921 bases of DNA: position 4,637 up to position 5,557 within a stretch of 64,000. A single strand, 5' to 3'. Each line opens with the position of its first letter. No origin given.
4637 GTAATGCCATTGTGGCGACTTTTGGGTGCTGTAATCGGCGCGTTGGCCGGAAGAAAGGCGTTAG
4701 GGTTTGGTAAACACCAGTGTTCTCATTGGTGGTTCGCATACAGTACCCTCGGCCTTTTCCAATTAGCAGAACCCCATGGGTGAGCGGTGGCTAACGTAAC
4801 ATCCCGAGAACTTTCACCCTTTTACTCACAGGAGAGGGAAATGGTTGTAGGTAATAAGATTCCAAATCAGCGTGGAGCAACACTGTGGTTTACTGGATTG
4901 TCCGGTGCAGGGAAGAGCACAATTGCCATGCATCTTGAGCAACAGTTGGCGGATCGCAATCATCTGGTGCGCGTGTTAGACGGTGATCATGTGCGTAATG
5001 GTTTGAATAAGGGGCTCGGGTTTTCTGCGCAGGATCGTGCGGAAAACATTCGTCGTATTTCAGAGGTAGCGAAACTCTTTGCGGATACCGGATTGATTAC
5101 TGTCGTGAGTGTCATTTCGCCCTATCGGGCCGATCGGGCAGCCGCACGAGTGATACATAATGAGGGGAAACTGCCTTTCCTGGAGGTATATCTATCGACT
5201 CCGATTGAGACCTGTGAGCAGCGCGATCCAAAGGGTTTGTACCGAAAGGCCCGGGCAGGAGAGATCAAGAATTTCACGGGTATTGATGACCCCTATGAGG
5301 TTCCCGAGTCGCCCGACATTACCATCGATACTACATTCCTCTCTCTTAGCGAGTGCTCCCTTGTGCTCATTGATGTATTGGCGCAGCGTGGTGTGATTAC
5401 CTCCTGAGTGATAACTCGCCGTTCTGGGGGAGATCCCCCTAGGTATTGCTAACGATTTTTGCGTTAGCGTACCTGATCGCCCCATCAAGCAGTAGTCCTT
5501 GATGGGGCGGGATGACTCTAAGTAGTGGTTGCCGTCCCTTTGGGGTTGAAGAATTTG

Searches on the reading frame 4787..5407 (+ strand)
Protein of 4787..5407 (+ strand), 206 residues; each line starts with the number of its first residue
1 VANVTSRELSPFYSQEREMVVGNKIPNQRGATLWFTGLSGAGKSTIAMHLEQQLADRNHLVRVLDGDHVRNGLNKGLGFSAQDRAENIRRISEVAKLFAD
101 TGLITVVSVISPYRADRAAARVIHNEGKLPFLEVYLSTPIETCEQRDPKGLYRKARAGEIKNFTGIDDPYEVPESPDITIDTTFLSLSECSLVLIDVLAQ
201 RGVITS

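Call 7: search_protein_families(library=pfam, proteins=[window:4787-5407:+], max_evalue=0.01)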
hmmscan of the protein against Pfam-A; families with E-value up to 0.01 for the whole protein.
window:4787-5407:+ (206 aa): 8 families
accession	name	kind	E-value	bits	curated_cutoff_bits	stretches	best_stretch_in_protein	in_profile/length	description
PF01583.26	APS_kinase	-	1.1e-67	227.2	21.1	1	29-181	1-152/152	Adenylylsulphate kinase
PF13671.12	AAA_33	-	2.2e-08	34.9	27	1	34-147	3-115/143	AAA domain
PF01656.29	CbiA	-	9e-05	22.9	25.4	1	39-99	8-66/125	CobQ/CobB/MinD/ParA nucleotide binding domain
PF00005.33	ABC_tran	-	0.00077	20.5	25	1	28-85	9-68/137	ABC transporter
PF08433.16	KTI12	-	0.00077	19.5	22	1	35-95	6-65/271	Chromatin associated protein KTI12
PF24883.2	NPHP3_N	-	0.006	17.2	24.8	1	30-61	22-53/164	Nephrocystin 3, N-terminal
PF06414.18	Zeta_toxin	-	0.0075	16.2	22.3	0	36-73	22-58/199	Zeta toxin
PF09140.17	MipZ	-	0.0088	15.8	20.7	0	40-75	11-46/262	ATPase MipZ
